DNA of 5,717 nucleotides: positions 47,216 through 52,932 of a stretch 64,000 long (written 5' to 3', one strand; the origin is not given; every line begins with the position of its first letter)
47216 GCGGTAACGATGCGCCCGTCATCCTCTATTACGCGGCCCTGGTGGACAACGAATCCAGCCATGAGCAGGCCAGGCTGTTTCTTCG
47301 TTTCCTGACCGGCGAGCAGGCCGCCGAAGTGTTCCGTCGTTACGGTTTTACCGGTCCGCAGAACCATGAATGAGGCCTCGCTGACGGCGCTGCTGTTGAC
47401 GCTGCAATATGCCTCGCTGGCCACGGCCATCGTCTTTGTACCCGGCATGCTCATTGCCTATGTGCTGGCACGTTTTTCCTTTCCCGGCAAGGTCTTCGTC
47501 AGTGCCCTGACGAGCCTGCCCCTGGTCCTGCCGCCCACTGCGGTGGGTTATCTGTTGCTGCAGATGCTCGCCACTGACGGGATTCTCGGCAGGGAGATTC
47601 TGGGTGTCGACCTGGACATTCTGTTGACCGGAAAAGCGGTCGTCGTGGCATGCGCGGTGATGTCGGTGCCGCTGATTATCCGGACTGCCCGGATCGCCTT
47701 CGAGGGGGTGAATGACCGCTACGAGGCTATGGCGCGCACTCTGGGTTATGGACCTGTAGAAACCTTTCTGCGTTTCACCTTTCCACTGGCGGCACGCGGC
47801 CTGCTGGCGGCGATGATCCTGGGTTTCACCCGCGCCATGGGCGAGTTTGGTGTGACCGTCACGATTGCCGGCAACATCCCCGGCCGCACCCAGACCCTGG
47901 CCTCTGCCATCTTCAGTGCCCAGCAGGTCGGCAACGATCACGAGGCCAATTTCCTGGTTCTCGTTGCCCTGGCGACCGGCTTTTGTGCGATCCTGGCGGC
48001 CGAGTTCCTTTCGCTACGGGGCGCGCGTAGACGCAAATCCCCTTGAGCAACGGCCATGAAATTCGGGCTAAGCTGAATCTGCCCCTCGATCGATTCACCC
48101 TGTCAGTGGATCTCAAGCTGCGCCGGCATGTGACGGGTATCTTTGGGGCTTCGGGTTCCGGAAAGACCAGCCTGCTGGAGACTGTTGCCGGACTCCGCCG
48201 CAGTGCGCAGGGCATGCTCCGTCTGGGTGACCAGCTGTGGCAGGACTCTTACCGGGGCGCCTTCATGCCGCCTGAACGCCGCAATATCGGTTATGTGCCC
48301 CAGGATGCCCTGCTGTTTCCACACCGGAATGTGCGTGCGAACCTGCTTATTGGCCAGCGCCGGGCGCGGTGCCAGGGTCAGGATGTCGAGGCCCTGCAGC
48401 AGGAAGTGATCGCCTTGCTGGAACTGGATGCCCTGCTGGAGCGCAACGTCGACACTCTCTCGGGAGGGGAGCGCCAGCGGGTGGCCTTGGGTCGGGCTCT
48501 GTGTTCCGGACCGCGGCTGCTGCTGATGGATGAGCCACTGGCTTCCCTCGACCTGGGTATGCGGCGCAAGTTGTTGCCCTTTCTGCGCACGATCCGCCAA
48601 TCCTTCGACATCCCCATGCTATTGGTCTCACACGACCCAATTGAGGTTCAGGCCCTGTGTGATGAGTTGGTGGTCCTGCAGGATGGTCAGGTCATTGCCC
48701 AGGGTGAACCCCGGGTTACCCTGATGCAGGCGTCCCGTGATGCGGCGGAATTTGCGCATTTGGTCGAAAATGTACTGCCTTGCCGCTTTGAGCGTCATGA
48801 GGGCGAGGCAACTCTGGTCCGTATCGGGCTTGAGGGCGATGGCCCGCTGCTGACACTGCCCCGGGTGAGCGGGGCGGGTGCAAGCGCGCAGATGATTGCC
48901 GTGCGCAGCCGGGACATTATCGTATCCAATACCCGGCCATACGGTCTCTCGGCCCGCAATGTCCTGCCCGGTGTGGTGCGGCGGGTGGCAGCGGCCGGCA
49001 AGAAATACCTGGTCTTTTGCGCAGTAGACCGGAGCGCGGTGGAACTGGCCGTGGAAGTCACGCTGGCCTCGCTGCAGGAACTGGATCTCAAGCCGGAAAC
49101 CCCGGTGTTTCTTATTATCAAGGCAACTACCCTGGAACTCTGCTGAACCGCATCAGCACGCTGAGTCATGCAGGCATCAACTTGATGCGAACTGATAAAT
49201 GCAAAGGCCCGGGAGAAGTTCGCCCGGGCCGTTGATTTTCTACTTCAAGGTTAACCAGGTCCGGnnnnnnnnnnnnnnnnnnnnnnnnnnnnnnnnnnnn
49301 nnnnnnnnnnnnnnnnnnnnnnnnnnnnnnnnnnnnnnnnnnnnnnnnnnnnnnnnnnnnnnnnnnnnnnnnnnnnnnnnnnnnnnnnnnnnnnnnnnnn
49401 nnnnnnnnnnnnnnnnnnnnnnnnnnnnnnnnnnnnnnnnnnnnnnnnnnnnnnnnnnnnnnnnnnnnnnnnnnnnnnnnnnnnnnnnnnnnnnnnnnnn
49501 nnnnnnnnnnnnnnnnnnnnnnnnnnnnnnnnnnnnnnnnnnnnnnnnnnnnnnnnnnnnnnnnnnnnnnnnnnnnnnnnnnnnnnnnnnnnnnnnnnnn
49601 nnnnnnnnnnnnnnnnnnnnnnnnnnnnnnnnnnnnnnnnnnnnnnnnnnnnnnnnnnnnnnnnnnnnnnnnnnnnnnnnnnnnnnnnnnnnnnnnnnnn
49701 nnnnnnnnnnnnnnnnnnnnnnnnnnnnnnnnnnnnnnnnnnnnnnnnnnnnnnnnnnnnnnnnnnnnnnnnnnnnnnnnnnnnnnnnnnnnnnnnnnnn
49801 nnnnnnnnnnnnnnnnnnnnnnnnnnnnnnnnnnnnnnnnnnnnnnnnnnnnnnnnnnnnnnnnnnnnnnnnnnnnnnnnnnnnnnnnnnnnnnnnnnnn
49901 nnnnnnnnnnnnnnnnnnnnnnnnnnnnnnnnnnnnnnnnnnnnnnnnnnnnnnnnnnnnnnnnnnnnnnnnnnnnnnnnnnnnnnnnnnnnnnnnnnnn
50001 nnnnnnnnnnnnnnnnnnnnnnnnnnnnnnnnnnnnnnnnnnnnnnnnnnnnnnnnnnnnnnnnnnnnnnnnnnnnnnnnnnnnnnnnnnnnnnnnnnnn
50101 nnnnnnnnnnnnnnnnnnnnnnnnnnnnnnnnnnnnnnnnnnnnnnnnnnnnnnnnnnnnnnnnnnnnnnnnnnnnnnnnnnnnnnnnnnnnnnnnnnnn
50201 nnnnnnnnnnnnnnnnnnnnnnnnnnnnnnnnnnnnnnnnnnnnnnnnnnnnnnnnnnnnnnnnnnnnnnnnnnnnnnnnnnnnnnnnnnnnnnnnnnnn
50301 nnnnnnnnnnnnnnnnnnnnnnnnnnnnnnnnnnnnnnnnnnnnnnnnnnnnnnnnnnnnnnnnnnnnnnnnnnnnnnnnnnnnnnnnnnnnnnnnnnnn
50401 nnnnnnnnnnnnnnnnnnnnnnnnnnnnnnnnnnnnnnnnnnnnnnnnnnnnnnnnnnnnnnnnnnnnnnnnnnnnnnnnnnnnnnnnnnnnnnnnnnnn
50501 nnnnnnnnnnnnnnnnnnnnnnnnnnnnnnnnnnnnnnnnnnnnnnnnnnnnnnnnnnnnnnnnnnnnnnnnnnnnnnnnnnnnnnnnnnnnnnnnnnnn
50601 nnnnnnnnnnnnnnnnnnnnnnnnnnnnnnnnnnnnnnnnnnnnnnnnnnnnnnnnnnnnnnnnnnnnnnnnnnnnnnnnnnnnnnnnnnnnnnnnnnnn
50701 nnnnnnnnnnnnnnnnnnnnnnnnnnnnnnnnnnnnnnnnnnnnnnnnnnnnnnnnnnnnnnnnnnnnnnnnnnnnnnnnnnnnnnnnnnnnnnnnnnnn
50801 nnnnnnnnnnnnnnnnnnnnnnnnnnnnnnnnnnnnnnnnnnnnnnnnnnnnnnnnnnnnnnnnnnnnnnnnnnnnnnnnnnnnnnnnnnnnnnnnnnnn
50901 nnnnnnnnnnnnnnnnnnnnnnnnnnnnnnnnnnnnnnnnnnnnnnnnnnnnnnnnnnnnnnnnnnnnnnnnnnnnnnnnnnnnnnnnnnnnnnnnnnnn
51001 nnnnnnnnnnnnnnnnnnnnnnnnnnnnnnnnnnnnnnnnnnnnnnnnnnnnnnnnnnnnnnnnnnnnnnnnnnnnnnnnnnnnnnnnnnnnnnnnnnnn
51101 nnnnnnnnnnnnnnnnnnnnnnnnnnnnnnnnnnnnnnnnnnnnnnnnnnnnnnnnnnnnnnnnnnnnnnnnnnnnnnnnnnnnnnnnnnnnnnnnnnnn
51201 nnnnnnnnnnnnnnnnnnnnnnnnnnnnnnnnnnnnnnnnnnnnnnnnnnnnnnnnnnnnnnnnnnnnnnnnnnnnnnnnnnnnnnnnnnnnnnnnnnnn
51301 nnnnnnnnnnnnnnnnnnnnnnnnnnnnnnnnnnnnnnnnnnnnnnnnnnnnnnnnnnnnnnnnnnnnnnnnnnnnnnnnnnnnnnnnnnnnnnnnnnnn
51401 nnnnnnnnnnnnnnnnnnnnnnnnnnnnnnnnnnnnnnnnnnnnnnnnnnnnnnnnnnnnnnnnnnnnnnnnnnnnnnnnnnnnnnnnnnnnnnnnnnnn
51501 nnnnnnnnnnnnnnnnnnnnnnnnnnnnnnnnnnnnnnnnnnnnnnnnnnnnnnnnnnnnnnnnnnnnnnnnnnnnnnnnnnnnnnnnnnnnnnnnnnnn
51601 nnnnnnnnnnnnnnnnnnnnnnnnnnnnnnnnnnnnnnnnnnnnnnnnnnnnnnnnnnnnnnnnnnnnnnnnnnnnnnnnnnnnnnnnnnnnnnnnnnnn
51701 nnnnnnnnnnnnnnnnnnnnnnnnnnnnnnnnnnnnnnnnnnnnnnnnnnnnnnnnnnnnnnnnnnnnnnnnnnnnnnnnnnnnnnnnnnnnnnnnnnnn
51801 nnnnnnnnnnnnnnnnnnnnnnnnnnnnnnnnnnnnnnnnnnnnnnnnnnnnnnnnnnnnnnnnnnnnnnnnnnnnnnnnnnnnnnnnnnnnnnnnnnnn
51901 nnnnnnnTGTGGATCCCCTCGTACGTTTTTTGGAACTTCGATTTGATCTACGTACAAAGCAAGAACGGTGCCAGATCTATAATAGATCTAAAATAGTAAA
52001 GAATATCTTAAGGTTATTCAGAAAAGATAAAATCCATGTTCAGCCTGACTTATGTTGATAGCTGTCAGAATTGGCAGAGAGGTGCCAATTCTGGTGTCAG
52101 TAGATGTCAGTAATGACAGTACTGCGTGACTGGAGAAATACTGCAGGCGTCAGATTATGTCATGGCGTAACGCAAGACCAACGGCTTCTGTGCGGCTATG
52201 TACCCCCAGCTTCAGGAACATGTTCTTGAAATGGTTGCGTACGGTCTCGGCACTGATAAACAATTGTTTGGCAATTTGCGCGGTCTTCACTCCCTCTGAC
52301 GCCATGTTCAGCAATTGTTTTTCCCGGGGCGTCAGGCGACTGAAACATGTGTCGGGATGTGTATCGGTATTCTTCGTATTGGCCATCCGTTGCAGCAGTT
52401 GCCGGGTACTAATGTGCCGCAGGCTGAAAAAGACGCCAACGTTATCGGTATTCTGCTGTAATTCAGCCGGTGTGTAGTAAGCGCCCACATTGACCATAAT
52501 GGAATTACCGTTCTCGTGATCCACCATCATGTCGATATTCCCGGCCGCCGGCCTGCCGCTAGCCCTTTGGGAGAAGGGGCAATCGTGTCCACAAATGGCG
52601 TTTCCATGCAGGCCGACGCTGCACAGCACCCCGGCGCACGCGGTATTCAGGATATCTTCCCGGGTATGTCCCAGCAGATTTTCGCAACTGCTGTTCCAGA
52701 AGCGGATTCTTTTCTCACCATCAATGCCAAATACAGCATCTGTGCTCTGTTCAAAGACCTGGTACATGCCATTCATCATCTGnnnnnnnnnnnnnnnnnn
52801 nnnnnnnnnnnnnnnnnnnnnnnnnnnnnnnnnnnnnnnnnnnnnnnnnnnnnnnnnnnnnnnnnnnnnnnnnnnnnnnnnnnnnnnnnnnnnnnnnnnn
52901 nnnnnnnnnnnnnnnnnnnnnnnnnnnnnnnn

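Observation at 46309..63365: Shared TGTCA/TGACA motif arrays in four intergenic regions define a local regulon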

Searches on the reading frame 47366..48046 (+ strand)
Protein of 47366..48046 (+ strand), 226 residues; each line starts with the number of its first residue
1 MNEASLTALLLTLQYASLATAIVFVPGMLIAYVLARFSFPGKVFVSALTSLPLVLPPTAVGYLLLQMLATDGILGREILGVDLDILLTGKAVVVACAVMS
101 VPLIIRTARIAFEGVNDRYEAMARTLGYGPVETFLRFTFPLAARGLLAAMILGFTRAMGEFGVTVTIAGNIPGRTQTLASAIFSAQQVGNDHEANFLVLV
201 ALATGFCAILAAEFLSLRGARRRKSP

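Call 7: search_protein_families(library=pfam, proteins=[window:47366-48046:+])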
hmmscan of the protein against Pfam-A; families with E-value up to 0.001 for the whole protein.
window:47366-48046:+ (226 aa): 1 family
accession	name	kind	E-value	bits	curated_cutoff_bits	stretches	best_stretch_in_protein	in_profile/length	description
PF00528.27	BPD_transp_1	-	7.4e-12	45.8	26.4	1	27-215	1-174/184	Binding-protein-dependent transport system inner membrane component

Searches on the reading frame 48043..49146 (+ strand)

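Call 7: search_protein_families(library=pfam, proteins=[window:48043-49146:+])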
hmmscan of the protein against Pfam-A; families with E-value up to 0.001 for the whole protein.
window:48043-49146:+ (367 aa): 4 families
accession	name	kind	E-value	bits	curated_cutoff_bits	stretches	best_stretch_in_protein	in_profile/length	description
PF00005.33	ABC_tran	-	1.9e-26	93.7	25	1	28-167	11-137/137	ABC transporter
PF03459.23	TOBE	-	1e-10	42.1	22.3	1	303-363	2-61/64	TOBE domain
PF13304.12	AAA_21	-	1.6e-06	28.8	27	0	30-56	1-26/304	AAA domain, putative AbiEii toxin, Type IV TA system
PF02463.25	SMC_N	-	9e-05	22.4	40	0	21-48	17-44/220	RecF/RecN/SMC N terminal domain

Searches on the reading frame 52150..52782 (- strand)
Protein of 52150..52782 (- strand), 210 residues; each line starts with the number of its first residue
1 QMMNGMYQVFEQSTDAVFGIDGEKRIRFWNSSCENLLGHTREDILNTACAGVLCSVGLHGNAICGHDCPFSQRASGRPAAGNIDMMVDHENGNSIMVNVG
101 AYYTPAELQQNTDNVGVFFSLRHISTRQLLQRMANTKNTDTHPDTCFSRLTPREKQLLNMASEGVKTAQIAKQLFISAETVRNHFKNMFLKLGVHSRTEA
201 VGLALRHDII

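Call 38: find_related_loci(query=window:52150-52782:-, collection=metagenome_contigs, flank=6000)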
Query window:52150-52782:- (210 aa) in metagenome_contigs; peptide patterns used: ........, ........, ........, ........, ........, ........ (x = any residue, [..] = any of these).
70 stretches matched a pattern, but none encodes a relative of the query by tblastn (E <= 1e-3).
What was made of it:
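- Tried and rejected: Metagenome scan for close LuxR relatives: no hits (call 38).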
